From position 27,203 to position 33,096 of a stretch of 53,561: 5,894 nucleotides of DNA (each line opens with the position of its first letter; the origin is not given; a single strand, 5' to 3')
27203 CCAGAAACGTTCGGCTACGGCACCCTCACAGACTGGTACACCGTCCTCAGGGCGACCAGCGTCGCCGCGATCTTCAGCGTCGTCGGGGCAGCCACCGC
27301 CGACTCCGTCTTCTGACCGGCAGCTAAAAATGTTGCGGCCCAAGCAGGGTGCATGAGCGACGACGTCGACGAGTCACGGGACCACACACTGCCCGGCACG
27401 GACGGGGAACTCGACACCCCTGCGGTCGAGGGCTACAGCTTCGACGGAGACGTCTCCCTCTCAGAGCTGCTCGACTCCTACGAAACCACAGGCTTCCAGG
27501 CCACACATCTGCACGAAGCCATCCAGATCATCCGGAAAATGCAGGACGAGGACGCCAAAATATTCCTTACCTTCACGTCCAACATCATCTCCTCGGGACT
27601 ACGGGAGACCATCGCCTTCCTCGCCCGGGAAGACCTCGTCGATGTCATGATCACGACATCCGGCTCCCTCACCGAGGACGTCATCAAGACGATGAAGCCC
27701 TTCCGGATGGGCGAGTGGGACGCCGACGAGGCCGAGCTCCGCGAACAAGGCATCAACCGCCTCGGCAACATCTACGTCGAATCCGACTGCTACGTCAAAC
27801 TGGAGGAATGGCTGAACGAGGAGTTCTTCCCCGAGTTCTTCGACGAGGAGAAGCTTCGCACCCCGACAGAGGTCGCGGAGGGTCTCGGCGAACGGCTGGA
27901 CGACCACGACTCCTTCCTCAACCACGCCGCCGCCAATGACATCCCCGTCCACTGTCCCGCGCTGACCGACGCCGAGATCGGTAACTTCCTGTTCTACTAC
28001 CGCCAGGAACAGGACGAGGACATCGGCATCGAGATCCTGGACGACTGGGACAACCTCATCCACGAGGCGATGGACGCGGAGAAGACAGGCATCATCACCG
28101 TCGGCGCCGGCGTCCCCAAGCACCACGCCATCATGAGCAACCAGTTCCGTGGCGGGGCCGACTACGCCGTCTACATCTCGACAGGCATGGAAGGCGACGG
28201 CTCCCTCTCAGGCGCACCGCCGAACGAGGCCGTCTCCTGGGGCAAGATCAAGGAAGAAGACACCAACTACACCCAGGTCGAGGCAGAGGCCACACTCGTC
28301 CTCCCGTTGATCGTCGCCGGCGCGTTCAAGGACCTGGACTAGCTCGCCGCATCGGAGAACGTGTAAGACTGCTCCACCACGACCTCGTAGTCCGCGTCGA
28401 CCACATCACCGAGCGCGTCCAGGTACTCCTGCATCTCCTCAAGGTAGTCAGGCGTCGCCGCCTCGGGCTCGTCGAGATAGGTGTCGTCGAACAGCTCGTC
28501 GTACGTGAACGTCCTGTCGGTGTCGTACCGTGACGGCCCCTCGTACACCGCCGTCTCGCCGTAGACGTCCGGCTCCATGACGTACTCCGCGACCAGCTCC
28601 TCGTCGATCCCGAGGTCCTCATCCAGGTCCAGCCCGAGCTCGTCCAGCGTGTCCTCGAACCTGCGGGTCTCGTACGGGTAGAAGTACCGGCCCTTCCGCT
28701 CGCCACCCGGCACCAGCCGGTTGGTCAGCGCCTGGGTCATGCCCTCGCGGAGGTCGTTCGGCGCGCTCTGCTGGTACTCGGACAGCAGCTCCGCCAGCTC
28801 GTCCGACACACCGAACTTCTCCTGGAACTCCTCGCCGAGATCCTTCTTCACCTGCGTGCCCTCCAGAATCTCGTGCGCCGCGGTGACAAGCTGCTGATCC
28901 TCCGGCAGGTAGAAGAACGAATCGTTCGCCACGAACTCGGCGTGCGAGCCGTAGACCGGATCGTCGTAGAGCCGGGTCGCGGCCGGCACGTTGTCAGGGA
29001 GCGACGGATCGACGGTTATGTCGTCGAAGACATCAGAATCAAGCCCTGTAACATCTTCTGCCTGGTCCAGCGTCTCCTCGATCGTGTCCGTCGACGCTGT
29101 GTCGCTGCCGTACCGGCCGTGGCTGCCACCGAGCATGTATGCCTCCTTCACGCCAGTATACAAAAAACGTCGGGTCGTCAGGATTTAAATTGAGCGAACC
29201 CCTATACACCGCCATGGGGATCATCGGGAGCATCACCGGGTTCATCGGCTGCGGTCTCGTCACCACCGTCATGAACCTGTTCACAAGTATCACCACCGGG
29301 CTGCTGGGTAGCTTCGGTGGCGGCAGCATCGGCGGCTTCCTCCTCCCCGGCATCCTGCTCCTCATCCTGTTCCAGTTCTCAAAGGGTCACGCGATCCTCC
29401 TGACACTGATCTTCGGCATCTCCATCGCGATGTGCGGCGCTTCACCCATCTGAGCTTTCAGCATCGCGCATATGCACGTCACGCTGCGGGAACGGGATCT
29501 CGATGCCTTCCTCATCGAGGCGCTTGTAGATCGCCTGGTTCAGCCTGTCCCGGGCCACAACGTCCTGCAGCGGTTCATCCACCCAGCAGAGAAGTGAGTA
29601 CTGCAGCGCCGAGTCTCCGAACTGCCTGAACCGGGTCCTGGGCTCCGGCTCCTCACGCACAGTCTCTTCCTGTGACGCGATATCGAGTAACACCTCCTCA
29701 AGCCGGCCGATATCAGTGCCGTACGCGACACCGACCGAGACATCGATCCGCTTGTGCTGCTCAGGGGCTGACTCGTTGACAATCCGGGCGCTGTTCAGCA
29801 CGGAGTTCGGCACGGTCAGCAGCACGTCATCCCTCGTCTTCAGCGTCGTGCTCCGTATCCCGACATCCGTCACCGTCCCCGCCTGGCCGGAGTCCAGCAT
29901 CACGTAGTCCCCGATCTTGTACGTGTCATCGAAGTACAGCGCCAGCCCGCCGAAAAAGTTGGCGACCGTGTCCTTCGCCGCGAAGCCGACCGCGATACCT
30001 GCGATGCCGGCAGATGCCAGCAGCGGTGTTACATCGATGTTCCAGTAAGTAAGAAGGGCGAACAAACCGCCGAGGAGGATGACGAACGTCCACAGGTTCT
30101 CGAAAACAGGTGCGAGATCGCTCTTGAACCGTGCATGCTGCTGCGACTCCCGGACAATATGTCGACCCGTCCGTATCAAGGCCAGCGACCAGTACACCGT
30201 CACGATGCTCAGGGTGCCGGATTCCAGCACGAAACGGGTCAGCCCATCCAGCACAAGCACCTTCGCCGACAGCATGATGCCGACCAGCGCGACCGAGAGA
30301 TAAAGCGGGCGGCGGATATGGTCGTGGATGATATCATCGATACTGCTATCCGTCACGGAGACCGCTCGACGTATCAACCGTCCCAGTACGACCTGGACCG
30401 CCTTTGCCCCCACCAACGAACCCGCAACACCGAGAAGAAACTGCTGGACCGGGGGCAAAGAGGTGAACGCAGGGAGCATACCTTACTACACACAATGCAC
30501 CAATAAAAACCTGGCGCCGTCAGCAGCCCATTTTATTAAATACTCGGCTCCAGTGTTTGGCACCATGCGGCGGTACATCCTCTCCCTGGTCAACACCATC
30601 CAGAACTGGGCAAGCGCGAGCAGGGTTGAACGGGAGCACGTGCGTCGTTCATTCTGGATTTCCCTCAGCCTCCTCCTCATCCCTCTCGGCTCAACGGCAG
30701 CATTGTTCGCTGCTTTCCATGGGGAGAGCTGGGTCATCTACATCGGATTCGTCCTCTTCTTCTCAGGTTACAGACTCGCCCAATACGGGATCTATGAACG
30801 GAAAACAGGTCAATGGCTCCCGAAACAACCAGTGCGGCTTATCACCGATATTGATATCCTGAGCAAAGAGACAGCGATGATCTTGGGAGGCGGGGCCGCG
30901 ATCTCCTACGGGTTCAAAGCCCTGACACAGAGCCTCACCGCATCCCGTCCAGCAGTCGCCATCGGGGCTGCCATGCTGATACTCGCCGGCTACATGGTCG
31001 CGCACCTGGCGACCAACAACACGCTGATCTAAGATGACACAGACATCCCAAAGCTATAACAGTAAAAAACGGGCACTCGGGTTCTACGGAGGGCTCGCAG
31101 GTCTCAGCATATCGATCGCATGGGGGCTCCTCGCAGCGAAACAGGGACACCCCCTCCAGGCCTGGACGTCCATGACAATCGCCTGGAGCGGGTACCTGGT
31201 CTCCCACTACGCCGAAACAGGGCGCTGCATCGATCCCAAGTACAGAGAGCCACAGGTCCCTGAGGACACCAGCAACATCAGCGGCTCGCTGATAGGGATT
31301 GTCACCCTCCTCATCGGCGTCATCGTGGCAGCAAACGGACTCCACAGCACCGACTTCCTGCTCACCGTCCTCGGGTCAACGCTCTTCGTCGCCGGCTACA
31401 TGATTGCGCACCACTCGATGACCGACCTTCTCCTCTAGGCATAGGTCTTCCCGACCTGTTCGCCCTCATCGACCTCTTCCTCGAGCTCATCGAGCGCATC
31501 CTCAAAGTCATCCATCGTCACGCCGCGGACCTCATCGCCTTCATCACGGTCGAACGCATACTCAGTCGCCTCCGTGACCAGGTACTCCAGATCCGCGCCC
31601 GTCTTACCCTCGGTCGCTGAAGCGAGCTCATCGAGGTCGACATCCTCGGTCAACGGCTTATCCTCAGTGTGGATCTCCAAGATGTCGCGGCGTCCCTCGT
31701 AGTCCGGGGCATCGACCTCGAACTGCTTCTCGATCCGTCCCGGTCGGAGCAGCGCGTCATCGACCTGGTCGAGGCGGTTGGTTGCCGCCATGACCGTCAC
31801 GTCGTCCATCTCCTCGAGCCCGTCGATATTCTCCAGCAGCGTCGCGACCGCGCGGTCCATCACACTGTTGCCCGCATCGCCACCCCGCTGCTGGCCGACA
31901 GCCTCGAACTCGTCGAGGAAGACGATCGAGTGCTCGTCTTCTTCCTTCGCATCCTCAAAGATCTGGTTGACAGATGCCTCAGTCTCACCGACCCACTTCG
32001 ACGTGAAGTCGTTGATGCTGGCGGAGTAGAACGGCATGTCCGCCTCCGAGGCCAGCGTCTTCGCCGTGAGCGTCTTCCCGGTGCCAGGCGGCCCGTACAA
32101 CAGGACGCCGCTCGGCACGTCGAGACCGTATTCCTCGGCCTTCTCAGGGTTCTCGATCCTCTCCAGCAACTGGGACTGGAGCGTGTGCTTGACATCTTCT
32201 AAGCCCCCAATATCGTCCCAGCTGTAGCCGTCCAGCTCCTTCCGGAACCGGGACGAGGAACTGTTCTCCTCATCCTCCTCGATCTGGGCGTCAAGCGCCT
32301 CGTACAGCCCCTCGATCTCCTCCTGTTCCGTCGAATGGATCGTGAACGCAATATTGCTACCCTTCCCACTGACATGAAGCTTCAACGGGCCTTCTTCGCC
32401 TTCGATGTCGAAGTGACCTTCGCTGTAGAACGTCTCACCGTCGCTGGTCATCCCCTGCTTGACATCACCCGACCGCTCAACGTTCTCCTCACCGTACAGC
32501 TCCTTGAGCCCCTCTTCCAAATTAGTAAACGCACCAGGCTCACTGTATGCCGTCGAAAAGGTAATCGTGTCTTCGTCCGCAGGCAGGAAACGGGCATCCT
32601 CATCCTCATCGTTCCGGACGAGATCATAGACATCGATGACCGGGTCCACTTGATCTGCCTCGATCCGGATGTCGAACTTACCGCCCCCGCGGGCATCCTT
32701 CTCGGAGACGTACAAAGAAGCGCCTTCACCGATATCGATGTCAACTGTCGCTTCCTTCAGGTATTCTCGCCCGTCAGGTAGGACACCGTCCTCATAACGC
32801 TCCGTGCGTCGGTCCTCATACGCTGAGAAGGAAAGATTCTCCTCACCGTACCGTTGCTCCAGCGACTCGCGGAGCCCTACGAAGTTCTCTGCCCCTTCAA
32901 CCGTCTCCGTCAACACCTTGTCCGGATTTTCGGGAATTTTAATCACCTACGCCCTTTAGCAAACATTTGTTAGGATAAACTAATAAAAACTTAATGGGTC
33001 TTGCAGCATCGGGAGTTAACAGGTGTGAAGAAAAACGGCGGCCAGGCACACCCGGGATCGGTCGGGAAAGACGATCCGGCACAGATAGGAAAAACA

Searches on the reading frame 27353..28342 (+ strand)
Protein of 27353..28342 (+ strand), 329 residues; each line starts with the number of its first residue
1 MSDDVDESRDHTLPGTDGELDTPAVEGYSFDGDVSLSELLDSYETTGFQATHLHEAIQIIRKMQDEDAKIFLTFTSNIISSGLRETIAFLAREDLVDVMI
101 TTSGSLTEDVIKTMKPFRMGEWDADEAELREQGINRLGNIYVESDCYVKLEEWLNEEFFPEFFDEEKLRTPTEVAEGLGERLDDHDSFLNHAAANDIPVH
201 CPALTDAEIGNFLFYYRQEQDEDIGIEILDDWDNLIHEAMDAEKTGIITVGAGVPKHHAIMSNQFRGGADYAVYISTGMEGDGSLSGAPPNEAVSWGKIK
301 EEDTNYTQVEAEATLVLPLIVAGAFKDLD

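Call 39: search_protein_families(library=pfam, max_evalue=0.00001, proteins=[window:27353-28342:+])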
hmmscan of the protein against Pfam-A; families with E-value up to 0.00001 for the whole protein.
window:27353-28342:+ (329 aa): 1 family
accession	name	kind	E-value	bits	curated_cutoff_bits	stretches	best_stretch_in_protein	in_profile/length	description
PF01916.23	DS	-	3.2e-101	338.8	27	1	38-323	1-287/288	Deoxyhypusine synthase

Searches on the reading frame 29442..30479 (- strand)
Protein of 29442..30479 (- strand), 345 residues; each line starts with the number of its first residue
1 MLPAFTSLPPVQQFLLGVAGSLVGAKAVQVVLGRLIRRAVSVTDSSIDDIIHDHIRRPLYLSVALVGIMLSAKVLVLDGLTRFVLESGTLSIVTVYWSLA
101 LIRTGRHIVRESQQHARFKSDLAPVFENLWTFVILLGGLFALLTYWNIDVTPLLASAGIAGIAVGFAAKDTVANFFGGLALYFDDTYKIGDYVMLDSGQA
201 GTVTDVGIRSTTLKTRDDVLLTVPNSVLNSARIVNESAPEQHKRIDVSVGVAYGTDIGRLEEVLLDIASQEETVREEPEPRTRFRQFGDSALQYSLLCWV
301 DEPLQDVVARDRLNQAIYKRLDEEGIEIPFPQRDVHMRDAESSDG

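Call 40: search_protein_families(library=pfam, max_evalue=0.00001, proteins=[window:29442-30479:-])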
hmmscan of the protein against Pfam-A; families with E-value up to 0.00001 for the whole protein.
window:29442-30479:- (345 aa): 3 families
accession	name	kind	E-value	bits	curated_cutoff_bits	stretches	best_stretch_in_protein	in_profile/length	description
PF00924.24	MS_channel_2nd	-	1.1e-17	64.3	20.2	1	170-236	1-66/68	Mechanosensitive ion channel, beta-domain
PF21082.3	MS_channel_3rd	-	1.5e-15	57.8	21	1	245-328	1-88/88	Mechanosensitive ion channel MscS, C-terminal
PF21088.3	MS_channel_1st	-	1e-07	32.2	23.1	1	131-169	4-42/42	Mechanosensitive ion channel, transmembrane helices 2/3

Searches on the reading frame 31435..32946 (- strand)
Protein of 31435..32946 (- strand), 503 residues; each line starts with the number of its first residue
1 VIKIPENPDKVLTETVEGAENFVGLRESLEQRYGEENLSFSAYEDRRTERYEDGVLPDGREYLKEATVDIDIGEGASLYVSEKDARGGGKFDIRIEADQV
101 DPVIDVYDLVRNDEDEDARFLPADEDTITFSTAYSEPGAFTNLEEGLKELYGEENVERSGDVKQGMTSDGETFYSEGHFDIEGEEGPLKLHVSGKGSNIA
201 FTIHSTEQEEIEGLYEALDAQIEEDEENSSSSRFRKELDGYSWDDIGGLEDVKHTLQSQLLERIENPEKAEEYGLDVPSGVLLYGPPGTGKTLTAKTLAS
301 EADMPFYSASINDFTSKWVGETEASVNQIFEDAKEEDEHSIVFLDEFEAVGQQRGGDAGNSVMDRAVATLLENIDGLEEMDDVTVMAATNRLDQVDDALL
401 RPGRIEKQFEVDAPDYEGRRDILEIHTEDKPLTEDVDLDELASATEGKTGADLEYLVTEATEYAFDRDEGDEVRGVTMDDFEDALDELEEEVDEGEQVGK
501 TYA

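Call 40: search_protein_families(library=pfam, max_evalue=0.00001, proteins=[window:31435-32946:-])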
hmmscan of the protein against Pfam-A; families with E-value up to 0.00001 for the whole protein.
window:31435-32946:- (503 aa): 2 families
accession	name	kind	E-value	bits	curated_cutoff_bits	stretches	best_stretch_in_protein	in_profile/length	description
PF00004.35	AAA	-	1.6e-38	132.5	21.2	1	281-412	1-130/131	ATPase family associated with various cellular activities (AAA)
PF17862.7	AAA_lid_3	-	6.4e-11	42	27.2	1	435-482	1-44/45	AAA+ lid domain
